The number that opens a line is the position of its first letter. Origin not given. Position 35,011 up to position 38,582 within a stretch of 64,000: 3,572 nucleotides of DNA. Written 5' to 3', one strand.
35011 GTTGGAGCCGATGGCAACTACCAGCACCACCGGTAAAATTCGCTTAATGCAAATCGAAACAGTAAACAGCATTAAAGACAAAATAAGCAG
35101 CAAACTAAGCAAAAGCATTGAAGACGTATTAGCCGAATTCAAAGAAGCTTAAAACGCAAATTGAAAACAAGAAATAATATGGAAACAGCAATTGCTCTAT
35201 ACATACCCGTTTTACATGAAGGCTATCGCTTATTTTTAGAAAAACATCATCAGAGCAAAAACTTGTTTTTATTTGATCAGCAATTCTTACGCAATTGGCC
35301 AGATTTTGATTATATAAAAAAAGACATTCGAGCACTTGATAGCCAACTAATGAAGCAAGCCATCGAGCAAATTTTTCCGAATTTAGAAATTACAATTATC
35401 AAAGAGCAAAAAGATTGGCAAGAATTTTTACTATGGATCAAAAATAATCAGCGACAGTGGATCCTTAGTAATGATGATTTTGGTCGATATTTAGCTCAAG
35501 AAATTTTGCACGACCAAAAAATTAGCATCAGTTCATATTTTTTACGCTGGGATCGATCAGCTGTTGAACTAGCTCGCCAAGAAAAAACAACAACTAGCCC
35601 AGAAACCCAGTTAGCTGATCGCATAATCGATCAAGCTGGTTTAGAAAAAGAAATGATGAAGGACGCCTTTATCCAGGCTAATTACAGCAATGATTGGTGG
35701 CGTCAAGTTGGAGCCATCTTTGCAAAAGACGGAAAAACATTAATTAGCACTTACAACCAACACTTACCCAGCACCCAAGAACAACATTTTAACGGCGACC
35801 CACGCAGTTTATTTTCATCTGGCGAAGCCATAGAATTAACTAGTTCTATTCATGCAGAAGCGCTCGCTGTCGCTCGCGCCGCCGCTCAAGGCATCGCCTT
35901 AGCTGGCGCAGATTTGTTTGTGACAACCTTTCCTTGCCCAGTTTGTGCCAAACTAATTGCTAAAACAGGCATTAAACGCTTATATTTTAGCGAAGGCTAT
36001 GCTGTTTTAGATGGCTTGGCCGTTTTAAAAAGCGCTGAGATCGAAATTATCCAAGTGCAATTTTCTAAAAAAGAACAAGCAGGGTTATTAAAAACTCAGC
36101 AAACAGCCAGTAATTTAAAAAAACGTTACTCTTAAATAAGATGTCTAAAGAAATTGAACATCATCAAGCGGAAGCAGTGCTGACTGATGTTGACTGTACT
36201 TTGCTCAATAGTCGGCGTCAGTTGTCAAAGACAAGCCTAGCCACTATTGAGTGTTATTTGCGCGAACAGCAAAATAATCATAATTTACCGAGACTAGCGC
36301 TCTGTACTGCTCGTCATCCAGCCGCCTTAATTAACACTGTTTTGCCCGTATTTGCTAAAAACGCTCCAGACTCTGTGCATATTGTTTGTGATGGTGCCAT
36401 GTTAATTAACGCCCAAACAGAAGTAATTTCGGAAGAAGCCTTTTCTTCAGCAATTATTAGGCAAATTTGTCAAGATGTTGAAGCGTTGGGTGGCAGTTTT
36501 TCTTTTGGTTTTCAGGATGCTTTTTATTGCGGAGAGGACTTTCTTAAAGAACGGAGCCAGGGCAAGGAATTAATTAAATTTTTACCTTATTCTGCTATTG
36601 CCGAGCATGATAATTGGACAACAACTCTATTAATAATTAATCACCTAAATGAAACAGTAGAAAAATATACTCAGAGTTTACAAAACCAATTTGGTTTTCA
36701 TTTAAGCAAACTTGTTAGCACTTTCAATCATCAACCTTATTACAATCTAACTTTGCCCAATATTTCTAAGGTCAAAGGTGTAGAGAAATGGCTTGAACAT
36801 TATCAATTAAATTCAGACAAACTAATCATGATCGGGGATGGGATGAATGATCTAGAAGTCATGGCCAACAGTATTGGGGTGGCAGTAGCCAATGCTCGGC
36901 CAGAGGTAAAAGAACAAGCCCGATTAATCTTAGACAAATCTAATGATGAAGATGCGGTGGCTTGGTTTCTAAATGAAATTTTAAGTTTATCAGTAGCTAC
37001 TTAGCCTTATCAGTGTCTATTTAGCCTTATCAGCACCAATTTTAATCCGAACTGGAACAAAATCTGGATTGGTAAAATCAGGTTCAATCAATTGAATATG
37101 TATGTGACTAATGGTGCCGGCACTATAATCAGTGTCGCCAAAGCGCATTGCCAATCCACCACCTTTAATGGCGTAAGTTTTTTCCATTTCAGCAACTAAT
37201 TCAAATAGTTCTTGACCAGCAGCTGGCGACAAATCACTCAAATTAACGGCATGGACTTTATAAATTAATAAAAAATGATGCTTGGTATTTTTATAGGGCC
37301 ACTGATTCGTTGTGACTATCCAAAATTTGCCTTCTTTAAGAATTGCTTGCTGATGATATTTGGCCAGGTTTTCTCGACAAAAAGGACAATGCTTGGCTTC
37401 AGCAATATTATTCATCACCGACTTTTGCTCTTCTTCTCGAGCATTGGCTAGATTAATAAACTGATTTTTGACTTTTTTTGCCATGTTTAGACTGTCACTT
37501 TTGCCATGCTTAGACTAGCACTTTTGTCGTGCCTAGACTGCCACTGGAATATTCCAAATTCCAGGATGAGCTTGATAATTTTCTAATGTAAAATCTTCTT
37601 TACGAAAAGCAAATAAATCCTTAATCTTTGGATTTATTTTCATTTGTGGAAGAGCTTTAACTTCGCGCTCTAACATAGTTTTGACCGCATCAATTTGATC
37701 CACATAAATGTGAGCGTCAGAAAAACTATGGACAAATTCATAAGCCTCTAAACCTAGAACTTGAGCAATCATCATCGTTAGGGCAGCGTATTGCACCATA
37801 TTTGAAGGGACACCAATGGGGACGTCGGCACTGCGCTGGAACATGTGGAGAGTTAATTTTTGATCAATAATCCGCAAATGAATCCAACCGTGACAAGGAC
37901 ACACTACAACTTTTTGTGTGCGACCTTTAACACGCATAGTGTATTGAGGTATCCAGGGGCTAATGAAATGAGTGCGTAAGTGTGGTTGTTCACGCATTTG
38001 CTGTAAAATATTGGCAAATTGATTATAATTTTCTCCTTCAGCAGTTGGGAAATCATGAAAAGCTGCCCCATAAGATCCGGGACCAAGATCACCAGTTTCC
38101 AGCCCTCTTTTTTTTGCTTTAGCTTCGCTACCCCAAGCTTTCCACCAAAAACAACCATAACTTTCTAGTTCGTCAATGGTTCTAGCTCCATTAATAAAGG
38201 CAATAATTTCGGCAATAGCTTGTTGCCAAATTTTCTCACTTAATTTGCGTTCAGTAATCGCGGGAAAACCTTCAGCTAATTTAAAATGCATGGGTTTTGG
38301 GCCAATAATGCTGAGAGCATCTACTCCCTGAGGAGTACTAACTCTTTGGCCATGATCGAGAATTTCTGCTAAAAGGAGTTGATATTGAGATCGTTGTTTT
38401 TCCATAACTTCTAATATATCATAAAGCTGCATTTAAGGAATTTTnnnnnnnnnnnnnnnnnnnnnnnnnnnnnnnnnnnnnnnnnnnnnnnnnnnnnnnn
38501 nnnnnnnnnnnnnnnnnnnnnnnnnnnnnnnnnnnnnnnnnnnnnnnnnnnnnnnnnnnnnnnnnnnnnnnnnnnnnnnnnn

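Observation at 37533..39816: thyA divergently paired with a CofE-like gamma-glutamyl-ligase-family gene overlapping a DHFR-like (RibD_C) reductase gene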

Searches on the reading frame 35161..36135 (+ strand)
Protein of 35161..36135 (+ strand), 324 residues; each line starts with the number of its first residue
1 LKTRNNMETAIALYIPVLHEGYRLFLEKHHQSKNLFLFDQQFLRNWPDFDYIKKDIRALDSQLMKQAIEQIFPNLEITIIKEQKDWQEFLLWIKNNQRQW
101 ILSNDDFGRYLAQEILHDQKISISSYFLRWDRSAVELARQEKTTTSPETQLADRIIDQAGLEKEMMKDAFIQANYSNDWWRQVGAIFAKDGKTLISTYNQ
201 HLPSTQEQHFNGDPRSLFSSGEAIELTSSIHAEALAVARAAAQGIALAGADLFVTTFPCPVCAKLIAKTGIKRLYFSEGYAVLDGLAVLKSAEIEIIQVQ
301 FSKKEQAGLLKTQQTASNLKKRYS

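Call 3: search_protein_families(library=pfam, proteins=[window:35161-36135:+], max_evalue=0.01)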
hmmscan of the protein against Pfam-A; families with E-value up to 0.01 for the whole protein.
window:35161-36135:+ (324 aa): 3 families
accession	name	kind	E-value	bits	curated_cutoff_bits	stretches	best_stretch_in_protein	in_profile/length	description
PF00383.29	dCMP_cyt_deam_1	-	4.2e-16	59.1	25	1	163-277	5-101/102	Cytidine and deoxycytidylate deaminase zinc-binding region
PF14437.12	MafB19-deam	-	1.2e-10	41.9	27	1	178-281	20-104/142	MafB19-like deaminase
PF16108.10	DUF4826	-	0.0068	17.1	22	0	96-168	53-125/129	Domain of unknown function (DUF4826)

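Call 4: search_protein_families(library=ncbifam, proteins=[window:35161-36135:+], max_evalue=0.01)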
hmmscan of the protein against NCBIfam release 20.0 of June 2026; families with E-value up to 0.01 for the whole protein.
window:35161-36135:+ (324 aa): 3 families
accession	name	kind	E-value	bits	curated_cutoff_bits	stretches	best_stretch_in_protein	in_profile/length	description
NF041025.1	antiphage_deaminase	equivalog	4.2e-19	68.7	400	1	220-291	328-400/437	anti-phage dCTP deaminase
TIGR02571.1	ComEB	equivalog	7.4e-15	55.2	219.45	1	165-305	9-144/151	ComE operon protein 2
TIGR00326.1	eubact_ribD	equivalog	0.0012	18.2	156.35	1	230-303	43-122/343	bifunctional diaminohydroxyphosphoribosylaminopyrimidine deaminase/5-amino-6-(5-phosphoribosylamino)uracil reductase RibD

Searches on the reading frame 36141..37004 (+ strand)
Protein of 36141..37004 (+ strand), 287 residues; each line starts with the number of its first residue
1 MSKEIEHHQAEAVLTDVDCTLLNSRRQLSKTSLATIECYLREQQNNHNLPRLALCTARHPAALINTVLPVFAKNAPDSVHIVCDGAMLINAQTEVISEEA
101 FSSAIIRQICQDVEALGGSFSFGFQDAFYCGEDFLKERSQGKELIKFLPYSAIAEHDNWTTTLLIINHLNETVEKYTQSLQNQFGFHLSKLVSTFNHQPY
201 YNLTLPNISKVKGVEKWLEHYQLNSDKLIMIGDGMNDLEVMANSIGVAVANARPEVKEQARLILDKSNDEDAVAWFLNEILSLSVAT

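Call 3: search_protein_families(library=pfam, proteins=[window:36141-37004:+], max_evalue=0.01)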
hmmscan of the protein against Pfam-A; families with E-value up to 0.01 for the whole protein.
window:36141-37004:+ (287 aa): 4 families
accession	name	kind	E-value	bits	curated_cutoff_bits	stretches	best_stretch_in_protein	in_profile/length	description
PF08282.18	Hydrolase_3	-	5e-35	121.9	20.9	1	13-277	1-255/255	haloacid dehalogenase-like hydrolase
PF05116.19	S6PP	-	2.5e-07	31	20.3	1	207-257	163-215/247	Sucrose-6F-phosphate phosphohydrolase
PF13419.12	HAD_2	-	0.00045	20.8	23.8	0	212-250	139-176/178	Haloacid dehalogenase-like hydrolase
PF00702.32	Hydrolase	-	0.006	17.4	26.4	0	212-243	158-189/191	haloacid dehalogenase-like hydrolase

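Call 4: search_protein_families(library=ncbifam, proteins=[window:36141-37004:+], max_evalue=0.01)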
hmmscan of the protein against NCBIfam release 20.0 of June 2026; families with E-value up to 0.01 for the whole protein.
window:36141-37004:+ (287 aa): 21 families
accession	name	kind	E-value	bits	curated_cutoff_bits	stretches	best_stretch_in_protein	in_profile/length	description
TIGR00099.1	Cof-subfamily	subfamily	4e-33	115.1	137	1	13-276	2-255/256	Cof-type HAD-IIB family hydrolase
NF002245.0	PRK01158.1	equivalog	1.4e-15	57.2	198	1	183-274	135-223/233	phosphoglycolate phosphatase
NF045966.1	YcsE_rel_Pase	equivalog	1.2e-12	47.9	220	1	13-279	5-261/265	YcsE-related riboflavin metabolism phosphatase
TIGR01487.1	Pglycolate_arch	equivalog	1.9e-12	47.5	122.75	1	203-271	141-210/215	phosphoglycolate phosphatase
NF007806.0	PRK10513.1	equivalog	1.2e-11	44.5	273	1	13-278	6-265/270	sugar-phosphatase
TIGR01484.1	HAD-SF-IIB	subfamily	5e-11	43.1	41.8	1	13-241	2-212/221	HAD-IIB family hydrolase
TIGR01482.1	SPP-subfamily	subfamily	2.4e-10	40.4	107.15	1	201-268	141-209/225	sucrose-phosphate phosphatase subfamily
NF007821.0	PRK10530.1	equivalog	3e-10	39.8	274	1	15-278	8-268/272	pyridoxal phosphatase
TIGR00338.1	serB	equivalog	3.3e-07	30.1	144.15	1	209-267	152-210/219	phosphoserine phosphatase SerB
TIGR01670.1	KdsC-phosphatas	subfamily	5.1e-07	29.7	106.95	1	209-277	76-145/154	3-deoxy-D-manno-octulosonate 8-phosphate phosphatase, YrbI family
NF008350.0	PRK11133.1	equivalog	7.7e-06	25.3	413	1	210-265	249-304/324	phosphoserine phosphatase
NF008213.0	PRK10976.1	equivalog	4.5e-05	23.1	386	1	13-280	5-263/266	sugar/pyridoxal phosphate phosphatase YigL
NF007019.0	PRK09484.1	equivalog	4.9e-05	23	208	1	210-265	101-157/187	3-deoxy-manno-octulosonate-8-phosphatase KdsC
TIGR01525.1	ATPase-IB_hvy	subfamily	0.0007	18.6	346.25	1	210-258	439-485/560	heavy metal translocating P-type ATPase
TIGR01488.1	HAD-SF-IB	subfamily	0.0008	19.4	45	1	206-242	139-175/177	HAD-IB family phosphatase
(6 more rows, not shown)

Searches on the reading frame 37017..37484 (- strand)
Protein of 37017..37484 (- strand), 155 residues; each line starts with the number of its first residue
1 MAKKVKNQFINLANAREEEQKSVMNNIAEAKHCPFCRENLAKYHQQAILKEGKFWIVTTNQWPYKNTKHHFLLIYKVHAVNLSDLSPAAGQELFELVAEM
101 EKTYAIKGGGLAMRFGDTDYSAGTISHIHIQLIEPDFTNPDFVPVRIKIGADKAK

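Call 3: search_protein_families(library=pfam, proteins=[window:37017-37484:-], max_evalue=0.01)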
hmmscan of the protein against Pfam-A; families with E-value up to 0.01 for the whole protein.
window:37017-37484:- (155 aa): 3 families
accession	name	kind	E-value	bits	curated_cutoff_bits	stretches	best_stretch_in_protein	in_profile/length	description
PF01230.28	HIT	-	0.0001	23.3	21.5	1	67-133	25-93/98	HIT domain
PF11969.13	DcpS_C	-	0.0013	19.6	24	1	33-139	2-106/114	Scavenger mRNA decapping enzyme C-term binding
PF16285.10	DUF4931_N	-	0.0014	19.2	24.1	1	26-133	13-119/124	Domain of unknown function (DUF4931) N-terminal domain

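Call 4: search_protein_families(library=ncbifam, proteins=[window:37017-37484:-], max_evalue=0.01)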
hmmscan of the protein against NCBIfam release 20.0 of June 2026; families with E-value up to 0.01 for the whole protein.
window:37017-37484:- (155 aa): 2 families
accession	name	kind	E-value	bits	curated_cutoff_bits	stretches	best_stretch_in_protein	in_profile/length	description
NF045834.1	M_plasma_HinT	exception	0.0026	18.6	130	1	66-133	30-99/102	histidine triad protein HinT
NF003034.1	PRK03918.1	equivalog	0.0028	15.7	700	1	3-51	408-456/878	DNA double-strand break repair ATPase Rad50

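Call 45: search_solved_structures(query=window:37017-37484:-, max_evalue=1, show_alignments=1)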
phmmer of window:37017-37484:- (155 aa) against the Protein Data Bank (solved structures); distinct sequences matched with E-value up to 1: 8.
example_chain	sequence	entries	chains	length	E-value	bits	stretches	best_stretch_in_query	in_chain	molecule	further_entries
3l7x_A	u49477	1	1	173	0.028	17.7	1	66-146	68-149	Putative Hit-like protein involved in cell-cycle regulation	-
3imi_A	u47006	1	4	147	0.062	16.6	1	66-139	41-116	HIT family protein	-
3o0m_A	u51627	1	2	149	0.2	14.9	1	67-133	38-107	HIT family protein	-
6cvs_A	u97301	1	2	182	0.31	14.3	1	63-140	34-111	Aprataxin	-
4ndi_A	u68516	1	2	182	0.41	13.9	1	63-140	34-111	Aprataxin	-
4ndf_A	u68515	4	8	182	0.41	13.9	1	63-140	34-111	Aprataxin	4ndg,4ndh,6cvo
6cvr_A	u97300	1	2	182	0.57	13.4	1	63-140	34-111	Aprataxin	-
6cvp_A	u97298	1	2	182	0.71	13.1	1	64-140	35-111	Aprataxin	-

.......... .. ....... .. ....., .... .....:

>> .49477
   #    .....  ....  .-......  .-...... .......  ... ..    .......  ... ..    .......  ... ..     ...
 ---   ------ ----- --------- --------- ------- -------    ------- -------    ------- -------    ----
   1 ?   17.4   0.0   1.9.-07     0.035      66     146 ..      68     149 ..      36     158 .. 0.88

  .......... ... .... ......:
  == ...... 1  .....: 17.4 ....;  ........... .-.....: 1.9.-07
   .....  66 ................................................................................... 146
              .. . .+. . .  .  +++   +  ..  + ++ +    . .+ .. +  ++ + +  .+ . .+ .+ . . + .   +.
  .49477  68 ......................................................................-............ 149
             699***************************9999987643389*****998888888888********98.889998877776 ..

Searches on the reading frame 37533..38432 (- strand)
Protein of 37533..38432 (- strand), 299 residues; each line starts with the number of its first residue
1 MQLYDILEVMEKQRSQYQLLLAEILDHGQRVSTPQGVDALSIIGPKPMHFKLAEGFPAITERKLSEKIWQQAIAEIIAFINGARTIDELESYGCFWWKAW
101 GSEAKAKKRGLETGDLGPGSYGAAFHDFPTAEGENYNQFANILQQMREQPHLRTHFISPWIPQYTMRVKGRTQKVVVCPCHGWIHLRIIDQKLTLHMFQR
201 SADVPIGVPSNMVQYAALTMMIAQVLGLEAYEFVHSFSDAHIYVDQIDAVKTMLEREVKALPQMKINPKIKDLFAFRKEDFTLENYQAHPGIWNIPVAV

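Call 3: search_protein_families(library=pfam, proteins=[window:37533-38432:-], max_evalue=0.01)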
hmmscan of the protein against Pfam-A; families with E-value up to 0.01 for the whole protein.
window:37533-38432:- (299 aa): 1 family
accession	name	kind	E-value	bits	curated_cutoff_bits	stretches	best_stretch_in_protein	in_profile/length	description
PF00303.24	Thymidylat_synt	-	1.3e-66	224.9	24.3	1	16-293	2-261/266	Thymidylate synthase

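Call 4: search_protein_families(library=ncbifam, proteins=[window:37533-38432:-], max_evalue=0.01)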
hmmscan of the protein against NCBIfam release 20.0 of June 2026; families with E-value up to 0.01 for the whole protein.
window:37533-38432:- (299 aa): 8 families
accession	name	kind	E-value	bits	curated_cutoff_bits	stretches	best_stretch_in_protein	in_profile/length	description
NF002497.0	PRK01827.1-3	equivalog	6.2e-63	212.6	327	1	15-293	2-259/264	thymidylate synthase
TIGR03284.1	thym_sym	equivalog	1.3e-57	195.2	108.35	1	16-299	2-296/296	thymidylate synthase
NF002496.0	PRK01827.1-2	equivalog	7.6e-55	186.2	325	2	113-298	141-317/318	thymidylate synthase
NF002499.0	PRK01827.1-5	equivalog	8e-49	166.2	405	1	16-298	3-263/264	thymidylate synthase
NF002495.0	PRK01827.1-1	equivalog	1.6e-34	119.7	327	1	15-290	6-271/279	thymidylate synthase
NF002498.0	PRK01827.1-4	equivalog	1e-31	110.4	427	1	16-292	3-277/283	thymidylate synthase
NF010393.0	PRK13821.1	equivalog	2e-26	92.8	576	2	172-274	184-288/323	thymidylate synthase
TIGR03283.1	thy_syn_methano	equivalog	3.4e-09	36.5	174.55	1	134-246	92-197/201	thymidylate synthase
